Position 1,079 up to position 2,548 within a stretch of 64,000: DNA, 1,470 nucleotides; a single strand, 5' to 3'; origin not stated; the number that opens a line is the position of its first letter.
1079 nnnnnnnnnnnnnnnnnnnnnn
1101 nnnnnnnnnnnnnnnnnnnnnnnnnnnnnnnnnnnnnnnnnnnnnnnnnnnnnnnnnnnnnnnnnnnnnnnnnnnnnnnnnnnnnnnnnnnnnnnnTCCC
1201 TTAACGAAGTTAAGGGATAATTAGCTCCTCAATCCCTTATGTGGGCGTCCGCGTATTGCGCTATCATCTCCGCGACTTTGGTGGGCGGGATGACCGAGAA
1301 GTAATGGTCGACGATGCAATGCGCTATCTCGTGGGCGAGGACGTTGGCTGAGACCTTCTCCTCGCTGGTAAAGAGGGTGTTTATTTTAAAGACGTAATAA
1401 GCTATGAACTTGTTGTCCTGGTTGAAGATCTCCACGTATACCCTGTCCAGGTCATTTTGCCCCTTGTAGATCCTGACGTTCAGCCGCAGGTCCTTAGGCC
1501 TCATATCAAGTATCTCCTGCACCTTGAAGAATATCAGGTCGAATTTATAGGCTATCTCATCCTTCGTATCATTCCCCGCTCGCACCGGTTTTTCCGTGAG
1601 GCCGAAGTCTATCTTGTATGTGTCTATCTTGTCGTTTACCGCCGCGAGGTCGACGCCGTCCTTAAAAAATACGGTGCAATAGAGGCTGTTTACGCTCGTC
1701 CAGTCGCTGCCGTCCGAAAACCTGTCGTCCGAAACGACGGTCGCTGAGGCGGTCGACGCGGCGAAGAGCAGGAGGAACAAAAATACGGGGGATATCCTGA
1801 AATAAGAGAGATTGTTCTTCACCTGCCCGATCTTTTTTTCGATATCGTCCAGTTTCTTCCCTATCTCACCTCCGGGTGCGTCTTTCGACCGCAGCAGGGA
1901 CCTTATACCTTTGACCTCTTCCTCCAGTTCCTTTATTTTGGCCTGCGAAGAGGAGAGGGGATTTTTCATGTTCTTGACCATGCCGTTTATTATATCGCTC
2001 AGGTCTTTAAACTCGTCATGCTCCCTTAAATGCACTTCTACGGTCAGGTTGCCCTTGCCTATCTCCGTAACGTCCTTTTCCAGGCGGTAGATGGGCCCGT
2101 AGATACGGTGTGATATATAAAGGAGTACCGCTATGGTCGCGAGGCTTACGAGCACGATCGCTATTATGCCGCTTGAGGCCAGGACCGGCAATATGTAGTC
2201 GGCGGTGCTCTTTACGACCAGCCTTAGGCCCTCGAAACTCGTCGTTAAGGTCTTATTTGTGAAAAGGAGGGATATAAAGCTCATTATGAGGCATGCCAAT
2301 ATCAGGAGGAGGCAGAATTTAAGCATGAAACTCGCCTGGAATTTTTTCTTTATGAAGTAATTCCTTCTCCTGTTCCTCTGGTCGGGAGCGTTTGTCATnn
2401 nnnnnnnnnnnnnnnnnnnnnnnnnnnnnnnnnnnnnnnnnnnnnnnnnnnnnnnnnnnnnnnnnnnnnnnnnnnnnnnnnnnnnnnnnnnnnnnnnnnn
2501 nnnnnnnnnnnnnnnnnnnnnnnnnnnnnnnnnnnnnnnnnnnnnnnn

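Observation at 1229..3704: Divergent periplasmic metalloprotease cluster: a TM-HAMP protein continuous with a secreted HEXXH domain plus a chaperone-like lipoprotein, opposite an M48 protease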

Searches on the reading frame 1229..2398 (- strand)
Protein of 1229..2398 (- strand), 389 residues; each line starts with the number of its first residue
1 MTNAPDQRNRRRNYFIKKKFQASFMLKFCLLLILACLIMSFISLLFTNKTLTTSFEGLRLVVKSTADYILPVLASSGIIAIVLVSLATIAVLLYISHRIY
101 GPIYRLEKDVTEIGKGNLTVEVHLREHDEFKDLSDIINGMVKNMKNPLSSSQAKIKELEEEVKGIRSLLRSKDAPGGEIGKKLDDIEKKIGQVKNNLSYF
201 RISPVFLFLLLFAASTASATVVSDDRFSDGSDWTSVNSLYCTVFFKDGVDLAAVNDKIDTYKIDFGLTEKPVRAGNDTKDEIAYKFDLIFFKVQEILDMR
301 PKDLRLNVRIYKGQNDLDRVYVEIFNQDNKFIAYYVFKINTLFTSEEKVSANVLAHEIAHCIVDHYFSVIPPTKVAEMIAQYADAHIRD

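Call 3: search_protein_families(library=pfam, proteins=[window:1229-2398:-], max_evalue=1)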
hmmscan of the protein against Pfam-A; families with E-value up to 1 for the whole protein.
window:1229-2398:- (389 aa): 8 families
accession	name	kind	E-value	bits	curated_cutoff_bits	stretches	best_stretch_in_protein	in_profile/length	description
PF00672.30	HAMP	-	0.00083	20.1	25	1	96-144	3-51/53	HAMP domain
PF06160.17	EzrA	-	0.0067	15.2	39.6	1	78-198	2-125/557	Septation ring formation regulator, EzrA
PF21969.2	MGS_GT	-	0.053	13.4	27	1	214-254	170-209/239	Mannosylglycerate synthase, GT domain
PF20990.2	DUF2207_C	-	0.062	13.4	33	1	10-97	122-187/247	Predicted membrane protein (DUF2207) C-terminal domain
PF00261.25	Tropomyosin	-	0.081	12.8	38.6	1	149-197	142-190/242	Tropomyosin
PF03208.24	PRA1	-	0.22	11.5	30.1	0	185-216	23-54/143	PRA1 family protein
PF05478.16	Prominin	-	0.33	9.4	34.3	0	19-65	135-181/799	Prominin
PF05377.16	FlaC_arch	-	0.85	10.5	27.8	0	138-164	13-39/55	Flagella accessory protein C (FlaC)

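Call 4: search_protein_families(library=ncbifam, proteins=[window:1229-2398:-], max_evalue=1)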
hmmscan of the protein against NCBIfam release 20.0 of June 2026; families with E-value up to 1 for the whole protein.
window:1229-2398:- (389 aa): 23 families
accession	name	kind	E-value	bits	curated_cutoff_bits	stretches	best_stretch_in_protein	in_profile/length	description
NF033092.0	HK_WalK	equivalog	6.3e-07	28.3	725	1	67-158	173-260/594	cell wall metabolism sensor histidine kinase WalK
NF007007.0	PRK09470.1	equivalog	2.3e-06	26.8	486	1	67-163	160-257/463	envelope stress sensor histidine kinase CpxA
NF038263.1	prot_phos_SiaA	equivalog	3.9e-05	22.4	700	1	78-159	313-394/658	biofilm regulation protein phosphatase SiaA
NF040691.1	MtrAB_MtrB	equivalog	7e-05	22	450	1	64-147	181-260/507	MtrAB system histidine kinase MtrB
NF007898.0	PRK10604.1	equivalog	0.00055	19.2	478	1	78-163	141-224/433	two-component system sensor histidine kinase RstB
NF008184.0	PRK10935.1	equivalog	0.00057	18.6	553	1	66-158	143-236/565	nitrate/nitrite two-component system sensor histidine kinase NarQ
NF058645.1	MCPCtpMPsAe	equivalog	0.00098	18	900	1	77-160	209-292/558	methyl-accepting chemotaxis protein CtpM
NF012163.2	BaeS_SmeS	equivalog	0.0018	17.3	500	1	79-159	169-248/457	sensor histidine kinase efflux regulator BaeS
NF011622.0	PRK15048.1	equivalog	0.0058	15.8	900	1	64-146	183-263/553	methyl-accepting chemotaxis protein II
NF007896.0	PRK10600.1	equivalog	0.0072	15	578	1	78-154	158-233/598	nitrate/nitrite two-component system sensor histidine kinase NarX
NF033094.0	HK_VanS_O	exception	0.02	14.2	720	1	73-146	45-119/345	vancomycin resistance histidine kinase VanS-O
NF007837.0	PRK10549.1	equivalog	0.043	12.5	603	1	78-161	168-250/466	envelope stress sensor histidine kinase BaeS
TIGR02169.1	SMC_prok_A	equivalog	0.049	11.3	729.4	1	116-197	398-479/1165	chromosome segregation protein SMC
NF047496.1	HK_LIC11548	equivalog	0.053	12.3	750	1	78-146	279-346/589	LIC_11548 family sensor histidine kinase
NF045487.1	ASRP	equivalog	0.054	12.1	300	1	129-201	398-466/593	archaea-specific SMC-related protein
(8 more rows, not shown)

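Call 6: find_homologous_proteins(query=window:1229-2398:-, max_evalue=0.001)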
Query window:1229-2398:- (389 aa): 60 proteins with E <= 0.001 among 7437 candidates.
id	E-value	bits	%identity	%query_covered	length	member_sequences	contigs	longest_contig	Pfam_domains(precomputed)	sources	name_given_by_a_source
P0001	1.6e-229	779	90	100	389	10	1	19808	-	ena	-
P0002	8.1e-225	764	88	100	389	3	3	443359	-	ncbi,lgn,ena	-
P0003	8.6e-225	764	88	100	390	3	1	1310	-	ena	-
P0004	2.4e-214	729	85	100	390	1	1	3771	-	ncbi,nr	ncbi:MAG: methyl-accepting chemotaxis protein [Candidatus Omnitrophica bacterium]|nr:methyl-acceptin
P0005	3.8e-207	706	81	100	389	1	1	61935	-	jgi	-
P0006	1.3e-206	704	80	100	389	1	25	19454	-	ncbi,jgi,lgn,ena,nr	ncbi:MAG: hypothetical protein A3F87_03900 [Omnitrophica WOR_2 bacterium RIFCSPLOWO2_12_FULL_51_24]|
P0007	8.4e-206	701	79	100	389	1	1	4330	PF00672.31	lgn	-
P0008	1.8e-204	697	78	100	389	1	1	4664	PF00672.31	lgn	-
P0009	5.6e-204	695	79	100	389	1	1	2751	-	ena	-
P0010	7.8e-203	691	79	100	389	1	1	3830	PF00672.31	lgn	-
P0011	1.1e-201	688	78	100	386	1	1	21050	-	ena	-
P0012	2.1e-200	683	78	100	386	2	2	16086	-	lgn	-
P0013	5.3e-196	669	76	100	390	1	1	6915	PF00672.31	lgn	-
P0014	1.7e-190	651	74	100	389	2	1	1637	PF00672.31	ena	-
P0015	9.1e-181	619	92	79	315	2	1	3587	-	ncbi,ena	-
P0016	4.8e-175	600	69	100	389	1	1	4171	PF00672.31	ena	-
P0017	4.4e-167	574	65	98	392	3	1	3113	PF00672.31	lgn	-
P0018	1.4e-166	572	66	98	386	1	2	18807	PF00672.31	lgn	-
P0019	2.3e-166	571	65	98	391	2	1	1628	PF00672.31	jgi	jgi:HAMP domain-containing protein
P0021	2.7e-165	568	65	98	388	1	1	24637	PF00672.31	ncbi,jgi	-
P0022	3.5e-164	564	63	100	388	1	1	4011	PF00672.31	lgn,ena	-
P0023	4.9e-164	564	65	100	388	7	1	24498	PF00672.31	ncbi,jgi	ncbi:MAG: HAMP domain-containing protein [Candidatus Omnitrophota bacterium]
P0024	9.2e-164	563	64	98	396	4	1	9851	PF00672.31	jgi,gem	-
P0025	2.3e-162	558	64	100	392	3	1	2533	PF00672.31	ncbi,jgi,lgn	ncbi:MAG: HAMP domain-containing protein [Dehalococcoidales bacterium]|jgi:HAMP domain-containing pr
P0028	4.2e-146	505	57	100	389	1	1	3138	PF00672.31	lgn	-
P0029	2.6e-145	502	58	100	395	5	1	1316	PF00672.31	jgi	-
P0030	6.1e-145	501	58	98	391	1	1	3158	PF00672.31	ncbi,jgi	jgi:HAMP domain-containing protein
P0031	2.8e-144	499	58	100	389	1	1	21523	PF00672.31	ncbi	-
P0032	4.7e-144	498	57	100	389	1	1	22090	PF00672.31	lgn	-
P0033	2.3e-143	496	56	100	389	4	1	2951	PF00672.31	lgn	-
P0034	1.8e-142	493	56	100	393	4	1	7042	PF00672.31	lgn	-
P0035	2.5e-142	492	57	100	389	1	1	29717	PF00672.31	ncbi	-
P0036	6.3e-141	488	58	100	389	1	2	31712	PF00672.31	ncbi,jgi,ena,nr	ncbi:MAG: hypothetical protein AMJ78_02575 [Omnitrophica WOR_2 bacterium SM23_29]|nr:MAG: hypothetic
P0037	6.4e-141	488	56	100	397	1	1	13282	PF00672.31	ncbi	-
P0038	1.1e-140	487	57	99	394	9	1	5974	PF00672.31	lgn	-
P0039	1.5e-140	487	57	100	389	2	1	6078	PF00672.31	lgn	-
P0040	2.2e-140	486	57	98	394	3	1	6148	PF00672.31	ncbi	-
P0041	9.4e-140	484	57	99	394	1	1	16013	PF00672.31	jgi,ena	-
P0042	1.5e-139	483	56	99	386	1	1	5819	PF00672.31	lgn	-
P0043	5.7e-139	481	56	100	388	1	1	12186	PF00672.31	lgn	-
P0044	7.1e-139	481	55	100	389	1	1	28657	PF00672.31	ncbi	ncbi:MAG: HAMP domain-containing protein [Candidatus Omnitrophota bacterium]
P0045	9.4e-139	481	55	100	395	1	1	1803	PF00672.31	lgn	-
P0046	5.8e-137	475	54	100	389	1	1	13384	PF00672.31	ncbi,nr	ncbi:MAG: hypothetical protein AMJ78_04905 [Omnitrophica WOR_2 bacterium SM23_29]|nr:MAG: hypothetic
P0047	9.5e-137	474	56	100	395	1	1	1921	PF00672.31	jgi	-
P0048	1.4e-136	473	55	100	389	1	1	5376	PF00672.31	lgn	-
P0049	1.1e-135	470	56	99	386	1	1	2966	PF00672.31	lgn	-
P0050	9.5e-133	461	54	99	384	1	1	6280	PF00672.31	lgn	-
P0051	3.5e-131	456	51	99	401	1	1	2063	PF00672.31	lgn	-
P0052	5.4e-131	455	55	98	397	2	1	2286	PF00672.31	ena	-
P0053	2.3e-122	427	51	91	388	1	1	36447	PF00672.31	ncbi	ncbi:MAG: HAMP domain-containing protein [Candidatus Omnitrophota bacterium]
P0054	2.2e-43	167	42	50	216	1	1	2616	PF00672.31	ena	-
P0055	3.2e-35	140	48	40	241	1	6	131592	-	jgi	-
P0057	4.4e-26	110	38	40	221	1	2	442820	-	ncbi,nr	ncbi:MAG: hypothetical protein NC938_04920 [Candidatus Omnitrophica bacterium]|nr:hypothetical prote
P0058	8.2e-9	53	27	46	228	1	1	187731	-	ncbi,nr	ncbi:MAG: methyl-accepting chemotaxis protein [PVC group bacterium]|nr:methyl-accepting chemotaxis p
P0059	9.2e-9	53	27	49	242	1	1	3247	PF00672.31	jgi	-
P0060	1.7e-4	39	40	17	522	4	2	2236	PF00672.31,PF12729.14,PF02518.32,PF00512.32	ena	-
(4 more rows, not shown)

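Call 10: find_encoding_contigs(protein=P0057, flank=6000, max_places=3)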
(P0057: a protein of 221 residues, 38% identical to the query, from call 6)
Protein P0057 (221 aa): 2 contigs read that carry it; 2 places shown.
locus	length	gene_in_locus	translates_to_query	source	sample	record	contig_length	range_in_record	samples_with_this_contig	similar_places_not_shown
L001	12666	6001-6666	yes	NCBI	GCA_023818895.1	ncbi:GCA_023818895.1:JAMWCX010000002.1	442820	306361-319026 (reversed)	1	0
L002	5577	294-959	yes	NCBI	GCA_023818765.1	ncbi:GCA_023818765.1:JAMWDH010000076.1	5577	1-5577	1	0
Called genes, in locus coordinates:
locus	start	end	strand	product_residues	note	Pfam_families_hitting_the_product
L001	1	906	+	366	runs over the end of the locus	PF13439:Glyco_transf_4, PF13477:Glyco_trans_4_2 (weak), PF13579:Glyco_trans_4_4, PF00534:Glycos_transf_1, PF13692:Glyco_trans_1_4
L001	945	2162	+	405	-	PF13431:TPR_17 (faint), PF13414:TPR_11 (weak), PF16841:CBM60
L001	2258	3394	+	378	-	PF04932:Wzy_C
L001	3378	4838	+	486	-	PF13727:CoA_binding_3, PF02397:Bac_transf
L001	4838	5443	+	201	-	PF13624:SurA_N_3 (faint)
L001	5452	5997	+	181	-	PF00672:HAMP (faint)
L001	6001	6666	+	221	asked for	-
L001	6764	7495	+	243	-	PF04773:FecR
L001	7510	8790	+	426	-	PF10082:BBP2_2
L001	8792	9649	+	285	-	PF02563:Poly_export, PF10531:SLBB, PF22461:SLBB_2, PF08007:JmjC_2 (faint), PF10531:SLBB (weak), PF22461:SLBB_2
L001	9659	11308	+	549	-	PF02706:Wzz, PF10609:ParA (faint), PF13807:GNVR, PF01656:CbiA, PF13614:AAA_31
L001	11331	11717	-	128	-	PF07238:PilZ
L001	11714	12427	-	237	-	PF01381:HTH_3, PF12844:HTH_19, PF13443:HTH_26 (weak), PF13560:HTH_31, PF07022:Phage_CI_repr (weak), PF00072:Response_reg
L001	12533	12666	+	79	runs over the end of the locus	-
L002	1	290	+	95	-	PF00672:HAMP (weak)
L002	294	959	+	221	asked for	-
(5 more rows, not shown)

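Call 11: find_encoding_contigs(protein=P0055, flank=6000, max_places=3)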
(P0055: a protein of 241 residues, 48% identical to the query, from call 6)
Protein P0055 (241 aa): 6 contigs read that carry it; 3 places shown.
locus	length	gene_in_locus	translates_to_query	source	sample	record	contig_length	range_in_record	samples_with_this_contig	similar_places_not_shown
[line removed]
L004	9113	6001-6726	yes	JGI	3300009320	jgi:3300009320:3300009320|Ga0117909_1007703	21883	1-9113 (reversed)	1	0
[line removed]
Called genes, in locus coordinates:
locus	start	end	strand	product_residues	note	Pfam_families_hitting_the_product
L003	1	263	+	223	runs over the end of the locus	-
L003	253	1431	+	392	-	PF07719:TPR_2 (faint), PF00515:TPR_1 (faint), PF16841:CBM60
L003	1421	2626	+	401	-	PF00919:UPF0004, PF04055:Radical_SAM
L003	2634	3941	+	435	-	PF04932:Wzy_C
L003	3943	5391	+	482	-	PF13727:CoA_binding_3, PF02397:Bac_transf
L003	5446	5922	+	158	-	PF13623:SurA_N_2 (faint)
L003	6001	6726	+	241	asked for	-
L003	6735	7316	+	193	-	-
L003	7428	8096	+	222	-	-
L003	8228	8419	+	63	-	-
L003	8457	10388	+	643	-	PF01134:GIDA, PF03486:HI0933_like (faint), PF12831:FAD_oxidored, PF21680:GIDA_C_1st, PF13932:SAM_GIDA_C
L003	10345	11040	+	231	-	PF01590:GAF, PF13185:GAF_2, PF13492:GAF_3, PF03861:ANTAR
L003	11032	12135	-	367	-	PF02684:LpxB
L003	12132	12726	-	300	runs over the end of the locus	PF01408:GFO_IDH_MocA, PF22725:GFO_IDH_MocA_C3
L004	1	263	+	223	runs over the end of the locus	-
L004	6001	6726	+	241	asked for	-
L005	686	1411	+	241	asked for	-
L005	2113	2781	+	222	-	-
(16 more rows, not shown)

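Call 17: find_encoding_contigs(protein=P0002, flank=8000, max_places=2)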
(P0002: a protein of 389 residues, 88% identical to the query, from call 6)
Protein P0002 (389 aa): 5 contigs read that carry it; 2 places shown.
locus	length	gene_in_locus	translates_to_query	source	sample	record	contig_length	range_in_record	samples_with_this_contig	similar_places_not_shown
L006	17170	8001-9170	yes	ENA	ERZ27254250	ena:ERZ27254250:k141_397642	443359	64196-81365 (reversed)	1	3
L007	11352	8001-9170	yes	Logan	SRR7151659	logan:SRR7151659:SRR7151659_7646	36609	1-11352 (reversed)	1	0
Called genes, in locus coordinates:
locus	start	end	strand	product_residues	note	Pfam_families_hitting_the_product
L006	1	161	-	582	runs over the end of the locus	PF03814:KdpA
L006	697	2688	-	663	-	PF13520:AA_permease_2, PF00324:AA_permease (weak)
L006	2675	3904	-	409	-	PF07690:MFS_1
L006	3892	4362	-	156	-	PF13490:zf-HC2 (weak)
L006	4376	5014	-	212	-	PF07638:Sigma70_ECF (weak), PF04542:Sigma70_r2 (weak), PF08281:Sigma70_r4_2, PF04545:Sigma70_r4 (weak)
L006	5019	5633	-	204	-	PF02511:Thy1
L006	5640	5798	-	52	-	-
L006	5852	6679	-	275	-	PF06452:CBM9_1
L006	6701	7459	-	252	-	PF01435:Peptidase_M48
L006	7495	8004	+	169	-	-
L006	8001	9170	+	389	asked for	-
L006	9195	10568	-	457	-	PF26410:GH5_mannosidase (faint)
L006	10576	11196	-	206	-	-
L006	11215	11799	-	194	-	-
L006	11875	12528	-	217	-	-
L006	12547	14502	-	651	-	PF02836:Glyco_hydro_2_C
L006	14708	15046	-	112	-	-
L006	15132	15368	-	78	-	PF01106:NifU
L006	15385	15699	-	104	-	PF13248:Zn_ribbon_3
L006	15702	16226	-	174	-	PF02677:QueH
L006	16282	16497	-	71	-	-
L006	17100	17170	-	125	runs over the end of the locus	-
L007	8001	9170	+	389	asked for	-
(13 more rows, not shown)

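Call 18: find_encoding_contigs(protein=P0053, flank=8000, max_places=2)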
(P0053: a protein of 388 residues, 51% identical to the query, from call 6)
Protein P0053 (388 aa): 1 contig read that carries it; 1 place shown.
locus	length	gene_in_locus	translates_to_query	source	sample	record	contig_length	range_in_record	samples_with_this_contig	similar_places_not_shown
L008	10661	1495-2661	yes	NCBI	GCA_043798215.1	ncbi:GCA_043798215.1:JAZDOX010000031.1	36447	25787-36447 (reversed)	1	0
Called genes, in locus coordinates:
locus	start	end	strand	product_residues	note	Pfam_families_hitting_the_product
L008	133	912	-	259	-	PF01435:Peptidase_M48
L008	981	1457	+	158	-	-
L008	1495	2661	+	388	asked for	PF00672:HAMP (weak)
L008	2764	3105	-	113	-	-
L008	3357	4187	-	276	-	-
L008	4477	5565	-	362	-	PF02661:Fic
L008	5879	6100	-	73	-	-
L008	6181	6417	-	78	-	PF01106:NifU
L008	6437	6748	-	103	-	PF13248:Zn_ribbon_3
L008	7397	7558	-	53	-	-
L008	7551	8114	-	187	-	PF02677:QueH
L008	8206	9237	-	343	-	PF12802:MarR_2 (faint), PF02518:HATPase_c (weak), PF14213:DUF4325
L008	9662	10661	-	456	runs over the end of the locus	PF02321:OEP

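Call 19: find_encoding_contigs(protein=P0036, flank=8000, max_places=2)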
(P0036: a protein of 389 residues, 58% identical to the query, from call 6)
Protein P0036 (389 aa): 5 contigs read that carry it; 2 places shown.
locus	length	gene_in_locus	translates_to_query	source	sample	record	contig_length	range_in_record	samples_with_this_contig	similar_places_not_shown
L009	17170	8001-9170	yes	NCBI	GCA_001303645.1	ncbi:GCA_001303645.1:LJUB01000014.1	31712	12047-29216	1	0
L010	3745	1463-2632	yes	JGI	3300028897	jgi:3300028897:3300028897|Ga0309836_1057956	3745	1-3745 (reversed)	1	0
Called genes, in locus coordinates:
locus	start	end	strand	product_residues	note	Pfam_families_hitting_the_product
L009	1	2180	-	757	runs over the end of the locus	PF05057:DUF676 (faint), PF07819:PGAP1, PF02450:LCAT (weak), PF24096:DUF7379 (faint)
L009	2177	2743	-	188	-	-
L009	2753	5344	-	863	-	PF17957:Big_7, PF09136:Glucodextran_B (weak), PF02369:Big_1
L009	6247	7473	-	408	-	PF00083:Sugar_tr (faint), PF07690:MFS_1, PF13347:MFS_2 (weak), PF05977:MFS_3, PF12832:MFS_1_like, PF07690:MFS_1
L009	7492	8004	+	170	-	-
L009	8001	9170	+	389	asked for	PF00672:HAMP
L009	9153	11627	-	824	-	PF06165:GH94_b-supersand, PF17167:Glyco_hydro_94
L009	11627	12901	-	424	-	-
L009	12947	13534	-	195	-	-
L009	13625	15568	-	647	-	PF02836:Glyco_hydro_2_C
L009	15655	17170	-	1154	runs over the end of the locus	PF03425:CBM_11 (weak), PF08547:CIA30 (faint), PF04620:FlaA (faint), PF06452:CBM9_1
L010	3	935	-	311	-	?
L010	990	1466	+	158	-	-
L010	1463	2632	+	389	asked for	PF00672:HAMP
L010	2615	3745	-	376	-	?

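Call 20: find_encoding_contigs(protein=P0046, flank=8000, max_places=2)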
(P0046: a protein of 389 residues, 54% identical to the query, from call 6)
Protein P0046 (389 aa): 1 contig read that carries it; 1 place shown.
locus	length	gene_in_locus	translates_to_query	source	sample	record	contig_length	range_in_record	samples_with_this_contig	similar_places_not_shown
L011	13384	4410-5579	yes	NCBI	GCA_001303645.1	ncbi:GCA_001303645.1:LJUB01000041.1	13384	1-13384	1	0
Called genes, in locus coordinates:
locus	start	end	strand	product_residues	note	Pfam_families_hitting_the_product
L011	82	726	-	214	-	PF04542:Sigma70_r2 (weak), PF08281:Sigma70_r4_2, PF04545:Sigma70_r4 (weak)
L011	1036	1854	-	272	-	PF06452:CBM9_1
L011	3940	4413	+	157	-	-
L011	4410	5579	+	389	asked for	PF00672:HAMP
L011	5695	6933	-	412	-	PF03198:Glyco_hydro_72 (faint), PF26410:GH5_mannosidase (faint)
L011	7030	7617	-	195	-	-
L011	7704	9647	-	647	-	PF02836:Glyco_hydro_2_C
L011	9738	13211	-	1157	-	PF03425:CBM_11, PF08547:CIA30 (weak), PF03425:CBM_11 (weak), PF02836:Glyco_hydro_2_C (weak), PF06452:CBM9_1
